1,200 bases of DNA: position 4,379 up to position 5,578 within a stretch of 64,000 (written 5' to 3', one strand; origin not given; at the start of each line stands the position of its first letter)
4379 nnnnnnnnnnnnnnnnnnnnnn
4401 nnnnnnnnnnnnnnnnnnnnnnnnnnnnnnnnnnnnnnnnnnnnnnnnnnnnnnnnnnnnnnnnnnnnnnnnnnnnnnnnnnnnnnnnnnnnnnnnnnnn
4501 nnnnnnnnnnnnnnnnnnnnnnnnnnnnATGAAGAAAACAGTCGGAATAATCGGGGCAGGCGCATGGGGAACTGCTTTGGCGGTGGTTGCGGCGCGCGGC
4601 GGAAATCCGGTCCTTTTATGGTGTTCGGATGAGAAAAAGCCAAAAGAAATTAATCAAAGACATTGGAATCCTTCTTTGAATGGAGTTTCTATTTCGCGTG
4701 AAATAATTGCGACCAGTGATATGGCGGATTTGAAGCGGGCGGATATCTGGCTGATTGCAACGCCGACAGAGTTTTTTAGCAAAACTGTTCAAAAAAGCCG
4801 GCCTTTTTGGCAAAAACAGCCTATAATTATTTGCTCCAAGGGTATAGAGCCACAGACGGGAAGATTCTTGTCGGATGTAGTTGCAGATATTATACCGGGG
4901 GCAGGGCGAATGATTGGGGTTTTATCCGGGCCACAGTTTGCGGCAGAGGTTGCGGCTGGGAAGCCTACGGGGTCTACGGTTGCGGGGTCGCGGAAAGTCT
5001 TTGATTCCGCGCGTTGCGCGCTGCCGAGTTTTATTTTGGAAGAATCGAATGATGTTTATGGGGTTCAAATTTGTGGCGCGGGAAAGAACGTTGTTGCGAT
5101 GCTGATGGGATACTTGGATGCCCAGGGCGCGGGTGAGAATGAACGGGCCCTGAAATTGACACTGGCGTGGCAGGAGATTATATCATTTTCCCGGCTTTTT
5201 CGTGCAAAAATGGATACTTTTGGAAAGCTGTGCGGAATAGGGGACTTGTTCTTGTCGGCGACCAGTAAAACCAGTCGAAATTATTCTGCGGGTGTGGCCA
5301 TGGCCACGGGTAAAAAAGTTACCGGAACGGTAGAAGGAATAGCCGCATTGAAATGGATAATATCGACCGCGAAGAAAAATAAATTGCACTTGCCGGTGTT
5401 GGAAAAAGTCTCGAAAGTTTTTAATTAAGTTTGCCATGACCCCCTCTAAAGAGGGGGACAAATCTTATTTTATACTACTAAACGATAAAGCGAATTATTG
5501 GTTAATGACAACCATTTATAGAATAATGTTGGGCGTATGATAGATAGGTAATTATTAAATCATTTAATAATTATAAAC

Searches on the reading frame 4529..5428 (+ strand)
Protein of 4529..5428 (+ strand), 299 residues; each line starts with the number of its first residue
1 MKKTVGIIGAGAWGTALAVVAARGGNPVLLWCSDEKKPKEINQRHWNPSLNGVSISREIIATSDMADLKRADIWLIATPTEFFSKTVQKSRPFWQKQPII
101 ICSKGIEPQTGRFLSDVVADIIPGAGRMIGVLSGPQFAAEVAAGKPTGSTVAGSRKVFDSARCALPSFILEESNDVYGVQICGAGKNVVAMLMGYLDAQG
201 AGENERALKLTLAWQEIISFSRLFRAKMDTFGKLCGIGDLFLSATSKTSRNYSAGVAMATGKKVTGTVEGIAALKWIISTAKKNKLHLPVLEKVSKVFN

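Call 7: search_protein_families(library=pfam, proteins=[window:4529-5428:+], max_evalue=0.1)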
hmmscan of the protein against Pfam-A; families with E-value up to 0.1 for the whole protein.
window:4529-5428:+ (299 aa): 10 families
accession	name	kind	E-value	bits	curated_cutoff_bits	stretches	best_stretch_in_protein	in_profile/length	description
PF01210.29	NAD_Gly3P_dh_N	-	1.9e-38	132.4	23.1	1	5-155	2-154/158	NAD-dependent glycerol-3-phosphate dehydrogenase N-terminus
PF07479.19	NAD_Gly3P_dh_C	-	1.3e-30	106.9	25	1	175-298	1-131/142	NAD-dependent glycerol-3-phosphate dehydrogenase C-terminus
PF20618.3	GPD_NAD_C_bact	-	1.8e-11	44.8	27.6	1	235-294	1-66/66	Bacterial GPD, NAD-dependent C-terminal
PF02558.23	ApbA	-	3.2e-05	24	22.2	1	5-107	1-104/150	Ketopantoate reductase PanE/ApbA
PF03807.23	F420_oxidored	-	0.00028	21.9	21.6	1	4-100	1-89/94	NADP oxidoreductase coenzyme F420-dependent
PF03721.20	UDPG_MGDP_dh_N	-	0.0065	16.5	27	1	4-141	2-159/187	UDP-glucose/GDP-mannose dehydrogenase family, NAD binding domain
PF02826.25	2-Hacid_dh_C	-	0.0069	16.2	25.1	1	2-43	36-77/178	D-isomer specific 2-hydroxyacid dehydrogenase, NAD binding domain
PF01134.28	GIDA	-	0.0082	15.7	22.1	1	5-54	2-48/391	Glucose inhibited division protein A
PF02153.23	PDH_N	-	0.01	15.8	26.5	1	61-139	36-116/154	Prephenate dehydrogenase, nucleotide-binding domain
PF02737.24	3HCDH_N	-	0.015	15.7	22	1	4-47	1-44/180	3-hydroxyacyl-CoA dehydrogenase, NAD binding domain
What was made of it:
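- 4529..5428 (+): gpsA (NAD(P)H glycerol-3-phosphate dehydrogenase), left core gene bounding the islet. Pfam NAD_Gly3P_dh_N/C, E 1.9e-38 and 1.3e-30 (call 7).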

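Call 13: find_related_loci(query=window:4529-5428:+, collection=genome_contigs, flank=10000)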
Query window:4529-5428:+ (299 aa) in genome_contigs; peptide patterns used: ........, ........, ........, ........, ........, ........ (x = any residue, [..] = any of these).
78 stretches matched a pattern; 2 encode a relative of the query (tblastn E <= 1e-3); 2 distinct loci.
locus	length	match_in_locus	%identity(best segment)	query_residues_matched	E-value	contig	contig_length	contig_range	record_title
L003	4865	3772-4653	66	5-299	2e-129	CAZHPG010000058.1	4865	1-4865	MAG TPA_asm: uncultured Muribaculaceae bacterium isolate SRP220891_co1_206 genome assembly, contig: NODE_35082_length_48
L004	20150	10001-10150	40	95-144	3e-5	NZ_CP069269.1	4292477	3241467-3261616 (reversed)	Stutzerimonas stutzeri strain JZ20 chromosome, complete genome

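Call 16: find_related_loci(query=window:4529-5428:+, collection=metagenome_contigs, flank=10000)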
Query window:4529-5428:+ (299 aa) in metagenome_contigs; peptide patterns used: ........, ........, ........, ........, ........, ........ (x = any residue, [..] = any of these).
165 stretches matched a pattern; 2 encode a relative of the query (tblastn E <= 1e-3); 2 distinct loci.
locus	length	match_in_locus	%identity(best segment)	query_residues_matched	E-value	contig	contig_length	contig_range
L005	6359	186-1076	78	1-297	8e-160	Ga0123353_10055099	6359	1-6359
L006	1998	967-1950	66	1-298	3e-154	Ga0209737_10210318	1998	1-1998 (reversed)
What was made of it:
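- Tried and rejected: This was not possible, because the single metagenome and genome scans were spent on locating relatives (calls 13, 16).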

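Call 25: find_homologous_proteins(query=window:4529-5428:+, max_evalue=1e-60)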
Query window:4529-5428:+ (299 aa): 1057 proteins with E <= 1e-60 among 8000 candidates; the best 120 are listed.
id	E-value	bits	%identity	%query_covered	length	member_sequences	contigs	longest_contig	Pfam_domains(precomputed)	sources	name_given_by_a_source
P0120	1.5e-194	663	100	100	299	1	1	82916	PF20618.4,PF07479.20,PF01210.30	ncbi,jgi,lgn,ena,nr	ncbi:MAG: hypothetical protein FWE50_02355 [Alphaproteobacteria bacterium]|nr:hypothetical protein [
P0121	6.1e-150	517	78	99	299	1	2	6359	PF20618.4,PF07479.20,PF02558.23,PF01210.30,PF03721.21,PF03807.24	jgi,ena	-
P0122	4.7e-129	448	68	98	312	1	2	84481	PF20618.4,PF07479.20,PF02558.23,PF01210.30,PF03807.24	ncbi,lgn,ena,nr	ncbi:MAG: NAD(P)-binding domain-containing protein [Alphaproteobacteria bacterium]|nr:NAD(P)-binding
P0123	1.8e-127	443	66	100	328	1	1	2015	PF20618.4,PF07479.20,PF01210.30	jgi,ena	-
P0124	5.5e-125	435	68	98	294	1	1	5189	PF20618.4,PF07479.20,PF02558.23,PF01210.30,PF03807.24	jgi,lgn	jgi:glycerol-3-phosphate dehydrogenase (NAD(P)+)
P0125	1.1e-123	430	66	98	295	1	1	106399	PF20618.4,PF07479.20,PF02558.23,PF01210.30,PF03807.24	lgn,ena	-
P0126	1.1e-122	427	66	99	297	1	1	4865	PF20618.4,PF07479.20,PF02558.23,PF01210.30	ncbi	-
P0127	5.4e-119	415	64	99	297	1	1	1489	PF20618.4,PF07479.20,PF02558.23,PF01210.30,PF03807.24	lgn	-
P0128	9.0e-119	414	64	98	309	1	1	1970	PF20618.4,PF07479.20,PF01210.30,PF03807.24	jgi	jgi:glycerol-3-phosphate dehydrogenase (NAD(P)+)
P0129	9.1e-119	414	65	98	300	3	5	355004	PF20618.4,PF07479.20,PF02558.23,PF01210.30,PF03807.24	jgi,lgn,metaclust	metaclust:\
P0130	8.1e-118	411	65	98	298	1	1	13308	PF20618.4,PF07479.20,PF02558.23,PF01210.30,PF03807.24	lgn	-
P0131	9.2e-118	411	65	96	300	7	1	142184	PF20618.4,PF07479.20,PF02558.23,PF01210.30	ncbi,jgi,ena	ncbi:MAG: NAD(P)H-dependent glycerol-3-phosphate dehydrogenase [Alphaproteobacteria bacterium]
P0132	1.7e-117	410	63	99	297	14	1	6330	PF20618.4,PF07479.20,PF02558.23,PF01210.30,PF03807.24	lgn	-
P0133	2.3e-117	410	63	99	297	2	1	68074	PF20618.4,PF07479.20,PF02558.23,PF01210.30,PF03807.24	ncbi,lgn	-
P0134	2.7e-113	396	63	98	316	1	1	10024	PF20618.4,PF07479.20,PF02558.23,PF01210.30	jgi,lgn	jgi:glycerol-3-phosphate dehydrogenase (NAD(P)+)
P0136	3.4e-110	386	61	98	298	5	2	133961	PF20618.4,PF07479.20,PF02558.23,PF01210.30,PF03807.24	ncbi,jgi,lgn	ncbi:MAG: NAD(P)H-dependent glycerol-3-phosphate dehydrogenase [Alphaproteobacteria bacterium]|jgi:g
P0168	2.9e-82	294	48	98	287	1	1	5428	PF20618.4,PF07479.20,PF01210.30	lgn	-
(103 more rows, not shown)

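Call 27: find_encoding_contigs(protein=P0122, flank=7000, max_places=2)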
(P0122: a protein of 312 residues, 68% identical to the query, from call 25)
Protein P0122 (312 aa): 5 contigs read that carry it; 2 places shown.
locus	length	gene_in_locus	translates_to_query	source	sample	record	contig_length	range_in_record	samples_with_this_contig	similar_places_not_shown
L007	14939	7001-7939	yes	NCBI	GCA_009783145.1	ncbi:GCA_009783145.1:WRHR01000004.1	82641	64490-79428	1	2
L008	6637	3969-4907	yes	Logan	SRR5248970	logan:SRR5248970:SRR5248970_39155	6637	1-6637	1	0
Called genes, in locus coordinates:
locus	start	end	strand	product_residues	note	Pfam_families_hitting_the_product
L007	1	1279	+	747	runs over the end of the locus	PF04453:LptD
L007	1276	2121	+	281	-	PF13623:SurA_N_2 (weak), PF13624:SurA_N_3 (weak)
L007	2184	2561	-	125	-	-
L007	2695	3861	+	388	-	PF21016:RlmN_N, PF04055:Radical_SAM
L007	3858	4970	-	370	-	PF04577:Glyco_transf_61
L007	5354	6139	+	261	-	PF00142:Fer4_NifH (faint), PF01656:CbiA, PF02374:ArsA_ATPase (weak), PF06564:CBP_BcsQ, PF09140:MipZ, PF10609:ParA (weak), PF13614:AAA_31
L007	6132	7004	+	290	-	PF02195:ParB_N, PF17762:HTH_ParB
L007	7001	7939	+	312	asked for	PF01210:NAD_Gly3P_dh_N, PF02558:ApbA (weak), PF03807:F420_oxidored (weak), PF07479:NAD_Gly3P_dh_C, PF20618:GPD_NAD_C_bact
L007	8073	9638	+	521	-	-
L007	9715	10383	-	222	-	PF02527:GidB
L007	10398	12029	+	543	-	PF13428:TPR_14 (faint), PF14559:TPR_19 (faint), PF13371:TPR_9 (faint), PF00515:TPR_1 (faint), PF07719:TPR_2 (faint), PF13181:TPR_8 (faint), PF13432:TPR_16 (faint), PF23914:TPR_CcmH_CycH (faint)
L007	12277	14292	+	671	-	PF00133:tRNA-synt_1 (faint), PF09334:tRNA-synt_1g, PF19303:Anticodon_3, PF01588:tRNA_bind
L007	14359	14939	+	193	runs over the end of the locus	PF02677:QueH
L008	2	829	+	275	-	?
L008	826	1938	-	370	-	PF04577:Glyco_transf_61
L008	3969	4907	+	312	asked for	PF01210:NAD_Gly3P_dh_N, PF02558:ApbA (weak), PF03807:F420_oxidored (weak), PF07479:NAD_Gly3P_dh_C, PF20618:GPD_NAD_C_bact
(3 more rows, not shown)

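Call 28: find_encoding_contigs(protein=P0125, flank=7000, max_places=2)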
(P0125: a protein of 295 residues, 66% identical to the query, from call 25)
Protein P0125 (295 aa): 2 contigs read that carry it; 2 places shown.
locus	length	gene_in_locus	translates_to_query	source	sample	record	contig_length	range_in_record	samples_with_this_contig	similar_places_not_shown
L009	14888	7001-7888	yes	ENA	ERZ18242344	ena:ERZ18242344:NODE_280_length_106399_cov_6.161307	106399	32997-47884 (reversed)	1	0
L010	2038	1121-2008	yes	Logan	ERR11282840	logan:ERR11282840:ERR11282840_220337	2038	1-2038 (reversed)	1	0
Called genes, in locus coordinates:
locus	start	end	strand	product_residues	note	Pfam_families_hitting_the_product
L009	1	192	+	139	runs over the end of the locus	PF00691:OmpA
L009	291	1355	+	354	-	PF03739:LptF_LptG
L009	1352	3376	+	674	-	PF04453:LptD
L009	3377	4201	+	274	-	PF13623:SurA_N_2 (weak), PF13624:SurA_N_3 (weak)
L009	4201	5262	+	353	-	PF21016:RlmN_N, PF04055:Radical_SAM (weak)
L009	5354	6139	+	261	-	PF00142:Fer4_NifH (faint), PF01656:CbiA, PF02374:ArsA_ATPase (weak), PF06564:CBP_BcsQ, PF09140:MipZ, PF10609:ParA (weak), PF13614:AAA_31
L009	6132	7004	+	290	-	PF02195:ParB_N, PF23433:DUF7119 (faint), PF17762:HTH_ParB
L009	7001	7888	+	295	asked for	PF01210:NAD_Gly3P_dh_N, PF02558:ApbA, PF03807:F420_oxidored, PF07479:NAD_Gly3P_dh_C, PF20618:GPD_NAD_C_bact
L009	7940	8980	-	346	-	PF17101:Stealth_CR1, PF11380:Stealth_CR2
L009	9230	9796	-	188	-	PF02527:GidB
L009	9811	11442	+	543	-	PF07719:TPR_2 (faint), PF25062:ARM_TT21_N (faint), PF13428:TPR_14 (faint), PF14559:TPR_19 (faint), PF00515:TPR_1 (faint), PF13424:TPR_12 (faint), PF13174:TPR_6 (faint), PF13181:TPR_8 (faint), +2 more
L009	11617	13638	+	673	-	PF00133:tRNA-synt_1, PF09334:tRNA-synt_1g, PF19303:Anticodon_3, PF01588:tRNA_bind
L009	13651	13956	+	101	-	-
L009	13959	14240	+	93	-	-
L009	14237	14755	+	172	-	PF02677:QueH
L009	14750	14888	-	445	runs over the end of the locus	PF00350:Dynamin_N (faint), PF01926:MMR_HSR1, PF02421:FeoB_N, PF03193:RsgA_GTPase (faint), PF01926:MMR_HSR1, PF02421:FeoB_N, PF00009:GTP_EFTU (weak), PF14714:KH_dom-like, +3 more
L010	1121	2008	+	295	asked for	PF01210:NAD_Gly3P_dh_N, PF02558:ApbA, PF03807:F420_oxidored, PF07479:NAD_Gly3P_dh_C, PF20618:GPD_NAD_C_bact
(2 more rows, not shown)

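Call 29: find_encoding_contigs(protein=P0129, flank=7000, max_places=2)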
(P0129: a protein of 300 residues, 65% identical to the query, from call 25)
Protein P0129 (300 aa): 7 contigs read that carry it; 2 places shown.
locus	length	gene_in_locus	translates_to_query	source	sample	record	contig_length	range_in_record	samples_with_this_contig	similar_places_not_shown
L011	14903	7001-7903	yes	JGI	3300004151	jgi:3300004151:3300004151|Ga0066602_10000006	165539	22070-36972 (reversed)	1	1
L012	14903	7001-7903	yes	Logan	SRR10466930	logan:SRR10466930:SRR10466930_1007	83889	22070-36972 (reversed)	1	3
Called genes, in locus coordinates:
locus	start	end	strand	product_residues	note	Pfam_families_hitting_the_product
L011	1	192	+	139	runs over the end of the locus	PF00691:OmpA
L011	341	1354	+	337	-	PF03739:LptF_LptG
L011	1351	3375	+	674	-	PF04453:LptD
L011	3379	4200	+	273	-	-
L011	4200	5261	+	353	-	PF21016:RlmN_N, PF04055:Radical_SAM (faint)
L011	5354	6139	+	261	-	PF00142:Fer4_NifH (faint), PF01656:CbiA, PF06564:CBP_BcsQ, PF09140:MipZ, PF10609:ParA (weak), PF13614:AAA_31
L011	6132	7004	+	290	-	PF02195:ParB_N, PF23433:DUF7119 (weak), PF17762:HTH_ParB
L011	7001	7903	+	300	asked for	PF01210:NAD_Gly3P_dh_N, PF02558:ApbA (weak), PF03807:F420_oxidored, PF07479:NAD_Gly3P_dh_C, PF20618:GPD_NAD_C_bact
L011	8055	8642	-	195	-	PF02527:GidB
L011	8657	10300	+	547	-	PF07719:TPR_2 (faint), PF13424:TPR_12 (faint), PF14559:TPR_19 (faint), PF25062:ARM_TT21_N (faint), PF00515:TPR_1 (faint), PF13428:TPR_14 (faint), PF13181:TPR_8 (faint), PF13432:TPR_16 (faint), +1 more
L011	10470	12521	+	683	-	PF00133:tRNA-synt_1 (weak), PF09334:tRNA-synt_1g, PF19303:Anticodon_3, PF01588:tRNA_bind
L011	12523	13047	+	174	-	PF02677:QueH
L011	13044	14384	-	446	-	PF00071:Ras (faint), PF00350:Dynamin_N (faint), PF01926:MMR_HSR1, PF02421:FeoB_N, PF00009:GTP_EFTU (weak), PF01926:MMR_HSR1, PF02421:FeoB_N, PF14714:KH_dom-like, +2 more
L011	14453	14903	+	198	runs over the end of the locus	-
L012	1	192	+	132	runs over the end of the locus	PF00691:OmpA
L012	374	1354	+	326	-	PF03739:LptF_LptG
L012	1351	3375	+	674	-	PF04453:LptD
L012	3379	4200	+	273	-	-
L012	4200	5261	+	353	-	PF21016:RlmN_N, PF04055:Radical_SAM (faint)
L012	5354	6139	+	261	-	PF00142:Fer4_NifH (faint), PF01656:CbiA, PF06564:CBP_BcsQ, PF09140:MipZ, PF10609:ParA (weak), PF13614:AAA_31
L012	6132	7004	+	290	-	PF02195:ParB_N, PF23433:DUF7119 (weak), PF17762:HTH_ParB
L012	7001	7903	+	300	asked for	PF01210:NAD_Gly3P_dh_N, PF02558:ApbA (weak), PF03807:F420_oxidored, PF07479:NAD_Gly3P_dh_C, PF20618:GPD_NAD_C_bact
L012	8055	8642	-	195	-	PF02527:GidB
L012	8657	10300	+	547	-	PF07719:TPR_2 (faint), PF13424:TPR_12 (faint), PF14559:TPR_19 (faint), PF25062:ARM_TT21_N (faint), PF00515:TPR_1 (faint), PF13428:TPR_14 (faint), PF13181:TPR_8 (faint), PF13432:TPR_16 (faint), +1 more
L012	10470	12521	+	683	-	PF00133:tRNA-synt_1 (weak), PF09334:tRNA-synt_1g, PF19303:Anticodon_3, PF01588:tRNA_bind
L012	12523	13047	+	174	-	PF02677:QueH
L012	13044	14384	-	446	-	PF00071:Ras (faint), PF00350:Dynamin_N (faint), PF01926:MMR_HSR1, PF02421:FeoB_N, PF00009:GTP_EFTU (weak), PF01926:MMR_HSR1, PF02421:FeoB_N, PF14714:KH_dom-like, +2 more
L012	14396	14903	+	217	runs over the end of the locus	-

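Call 38: search_protein_families(library=pfam, proteins=[L005:1468-3156:-, L007:8073-9638:+, L005:3207-3758:-], max_evalue=10)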
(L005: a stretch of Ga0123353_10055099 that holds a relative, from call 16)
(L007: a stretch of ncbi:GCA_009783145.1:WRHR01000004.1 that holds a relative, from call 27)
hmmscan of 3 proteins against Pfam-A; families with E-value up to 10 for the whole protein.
L005:1468-3156:- (562 aa): 0 families

L007:8073-9638:+ (521 aa): 1 family
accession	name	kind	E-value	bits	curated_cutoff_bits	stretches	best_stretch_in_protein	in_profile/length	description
PF23561.1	zf-C2H2_15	-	1.5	9.3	27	0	244-254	3-13/30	C2H2 zinc finger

L005:3207-3758:- (183 aa): 0 families

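Call 41: find_encoding_contigs(protein=P0124, flank=7000, max_places=1)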
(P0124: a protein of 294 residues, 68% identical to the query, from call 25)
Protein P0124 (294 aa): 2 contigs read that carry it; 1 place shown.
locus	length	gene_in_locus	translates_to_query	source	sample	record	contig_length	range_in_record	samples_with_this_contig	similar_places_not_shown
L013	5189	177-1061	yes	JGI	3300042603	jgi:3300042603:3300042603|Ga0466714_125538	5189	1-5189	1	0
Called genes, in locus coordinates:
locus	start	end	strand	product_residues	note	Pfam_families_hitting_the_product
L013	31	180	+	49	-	PF23552:ParB_C (weak)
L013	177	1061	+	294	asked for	PF01210:NAD_Gly3P_dh_N, PF02558:ApbA (weak), PF03807:F420_oxidored (weak), PF07479:NAD_Gly3P_dh_C, PF20618:GPD_NAD_C_bact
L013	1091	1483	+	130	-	-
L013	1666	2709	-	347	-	PF17101:Stealth_CR1, PF11380:Stealth_CR2, PF17103:Stealth_CR4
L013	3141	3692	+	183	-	PF10688:Imp-YgjV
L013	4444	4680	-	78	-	PF01381:HTH_3, PF13443:HTH_26, PF13560:HTH_31 (weak)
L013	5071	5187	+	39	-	?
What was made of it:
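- On Genomic island / islet (accessory DNA in a core backbone): Three others carry different cargo (calls 27, 28, 41).
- The site is used repeatedly by different cargo (calls 27, 28, 41).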

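Call 42: find_encoding_contigs(protein=P0131, flank=7000, max_places=1)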
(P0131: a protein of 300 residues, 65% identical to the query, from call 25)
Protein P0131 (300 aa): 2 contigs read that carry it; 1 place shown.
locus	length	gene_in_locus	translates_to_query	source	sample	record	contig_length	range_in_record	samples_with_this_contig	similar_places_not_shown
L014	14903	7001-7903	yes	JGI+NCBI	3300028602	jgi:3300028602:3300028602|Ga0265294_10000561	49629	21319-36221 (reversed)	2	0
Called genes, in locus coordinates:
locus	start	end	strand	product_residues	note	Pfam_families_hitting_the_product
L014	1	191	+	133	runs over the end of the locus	PF00691:OmpA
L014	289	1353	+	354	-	PF03739:LptF_LptG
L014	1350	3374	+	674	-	PF04453:LptD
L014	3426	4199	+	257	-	-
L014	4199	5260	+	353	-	PF21016:RlmN_N, PF04055:Radical_SAM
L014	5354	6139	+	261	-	PF00142:Fer4_NifH (faint), PF01656:CbiA, PF06564:CBP_BcsQ, PF09140:MipZ, PF10609:ParA (weak), PF13614:AAA_31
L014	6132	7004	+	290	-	PF02195:ParB_N, PF23433:DUF7119 (weak), PF17762:HTH_ParB, PF23552:ParB_C (weak)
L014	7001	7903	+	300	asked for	PF01210:NAD_Gly3P_dh_N, PF02558:ApbA (weak), PF07479:NAD_Gly3P_dh_C, PF20618:GPD_NAD_C_bact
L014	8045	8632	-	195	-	PF02527:GidB, PF03848:TehB (weak)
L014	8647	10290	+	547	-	PF25062:ARM_TT21_N (faint), PF13428:TPR_14 (faint), PF07719:TPR_2 (faint), PF00515:TPR_1 (faint), PF14559:TPR_19 (faint), PF23914:TPR_CcmH_CycH (weak)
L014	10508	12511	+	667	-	PF00133:tRNA-synt_1 (faint), PF09334:tRNA-synt_1g, PF19303:Anticodon_3, PF01588:tRNA_bind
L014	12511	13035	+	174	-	PF02677:QueH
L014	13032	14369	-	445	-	PF00071:Ras (faint), PF00350:Dynamin_N (faint), PF01926:MMR_HSR1, PF02421:FeoB_N, PF01926:MMR_HSR1, PF02421:FeoB_N, PF00009:GTP_EFTU (weak), PF14714:KH_dom-like, +8 more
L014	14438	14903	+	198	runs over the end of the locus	-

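Call 43: find_encoding_contigs(protein=P0133, flank=7000, max_places=1)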
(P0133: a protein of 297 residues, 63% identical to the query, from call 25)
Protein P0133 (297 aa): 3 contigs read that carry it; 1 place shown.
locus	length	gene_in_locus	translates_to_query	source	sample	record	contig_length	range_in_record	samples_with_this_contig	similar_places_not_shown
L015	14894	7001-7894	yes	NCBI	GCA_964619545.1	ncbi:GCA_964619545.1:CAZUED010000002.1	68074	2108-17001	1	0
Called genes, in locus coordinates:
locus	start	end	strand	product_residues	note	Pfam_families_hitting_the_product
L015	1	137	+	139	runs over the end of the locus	PF00691:OmpA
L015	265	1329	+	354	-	PF03739:LptF_LptG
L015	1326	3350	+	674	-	PF04453:LptD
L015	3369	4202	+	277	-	PF13623:SurA_N_2 (weak)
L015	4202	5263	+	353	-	PF21016:RlmN_N, PF04055:Radical_SAM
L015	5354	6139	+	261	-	PF00142:Fer4_NifH (faint), PF01656:CbiA, PF02374:ArsA_ATPase (weak), PF06564:CBP_BcsQ, PF09140:MipZ, PF10609:ParA, PF13614:AAA_31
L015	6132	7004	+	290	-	PF02195:ParB_N, PF17762:HTH_ParB, PF23552:ParB_C (faint)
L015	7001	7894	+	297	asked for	PF01210:NAD_Gly3P_dh_N, PF02558:ApbA (weak), PF03807:F420_oxidored (weak), PF07479:NAD_Gly3P_dh_C, PF20618:GPD_NAD_C_bact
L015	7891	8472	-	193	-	PF02527:GidB, PF03848:TehB (weak)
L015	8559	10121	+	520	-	PF13428:TPR_14 (faint), PF14559:TPR_19 (faint), PF23300:HEAT_Nup120 (faint), PF00515:TPR_1 (faint), PF07719:TPR_2 (faint), PF13424:TPR_12 (faint), PF13181:TPR_8 (faint), PF23914:TPR_CcmH_CycH (faint), +1 more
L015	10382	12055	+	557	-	PF00133:tRNA-synt_1 (weak), PF09334:tRNA-synt_1g, PF19303:Anticodon_3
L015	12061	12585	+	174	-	PF02677:QueH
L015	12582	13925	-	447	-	PF00071:Ras (faint), PF00350:Dynamin_N (faint), PF01926:MMR_HSR1, PF02421:FeoB_N, PF01926:MMR_HSR1, PF02421:FeoB_N, PF00009:GTP_EFTU, PF14714:KH_dom-like, +4 more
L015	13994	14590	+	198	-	-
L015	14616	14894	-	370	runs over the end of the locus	-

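Call 44: find_encoding_contigs(protein=P0136, flank=7000, max_places=1)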
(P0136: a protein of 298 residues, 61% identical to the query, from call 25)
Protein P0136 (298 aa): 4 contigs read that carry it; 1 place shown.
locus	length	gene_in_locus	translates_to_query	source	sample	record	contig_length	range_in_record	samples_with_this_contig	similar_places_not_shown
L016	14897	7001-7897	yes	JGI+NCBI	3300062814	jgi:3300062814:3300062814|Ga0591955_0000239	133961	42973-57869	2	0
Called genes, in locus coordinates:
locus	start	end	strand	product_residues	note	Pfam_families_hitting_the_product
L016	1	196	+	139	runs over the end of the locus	PF00691:OmpA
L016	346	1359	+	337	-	PF03739:LptF_LptG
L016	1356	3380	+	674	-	PF04453:LptD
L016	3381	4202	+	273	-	-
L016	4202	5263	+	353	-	PF21016:RlmN_N, PF04055:Radical_SAM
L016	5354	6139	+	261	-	PF00142:Fer4_NifH (faint), PF01656:CbiA, PF06564:CBP_BcsQ, PF09140:MipZ, PF10609:ParA (weak), PF13614:AAA_31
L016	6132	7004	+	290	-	PF02195:ParB_N, PF17762:HTH_ParB, PF23552:ParB_C (weak)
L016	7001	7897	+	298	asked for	PF01210:NAD_Gly3P_dh_N, PF02558:ApbA (weak), PF03807:F420_oxidored (weak), PF07479:NAD_Gly3P_dh_C, PF20618:GPD_NAD_C_bact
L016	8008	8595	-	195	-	PF02527:GidB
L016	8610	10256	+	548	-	PF25062:ARM_TT21_N (faint), PF13428:TPR_14 (faint), PF13424:TPR_12 (faint), PF00515:TPR_1 (faint), PF07719:TPR_2 (faint), PF13181:TPR_8 (faint), PF14559:TPR_19 (faint), PF13414:TPR_11 (faint), +2 more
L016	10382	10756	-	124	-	-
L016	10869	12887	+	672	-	PF00133:tRNA-synt_1 (weak), PF09334:tRNA-synt_1g, PF19303:Anticodon_3, PF01588:tRNA_bind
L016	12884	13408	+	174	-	PF02677:QueH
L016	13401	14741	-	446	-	PF00071:Ras (faint), PF00350:Dynamin_N (faint), PF01926:MMR_HSR1, PF02421:FeoB_N, PF00009:GTP_EFTU, PF01926:MMR_HSR1, PF02421:FeoB_N, PF14714:KH_dom-like, +5 more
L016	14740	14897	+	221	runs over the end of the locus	-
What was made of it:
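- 4529..5428 (+): Syntenic in all relatives examined (calls 27-29, 41-44).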

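Call 66: search_protein_families(library=ncbifam, proteins=[L005:1468-3156:-, L007:8073-9638:+], max_evalue=0.1)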
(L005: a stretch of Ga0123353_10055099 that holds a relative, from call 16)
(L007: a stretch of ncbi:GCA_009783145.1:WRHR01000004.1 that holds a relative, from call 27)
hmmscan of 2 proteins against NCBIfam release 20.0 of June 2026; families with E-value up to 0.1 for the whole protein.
L005:1468-3156:- (562 aa): 0 families

L007:8073-9638:+ (521 aa): 0 families
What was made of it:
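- Tried and rejected: Nothing matched (calls 38, 66).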
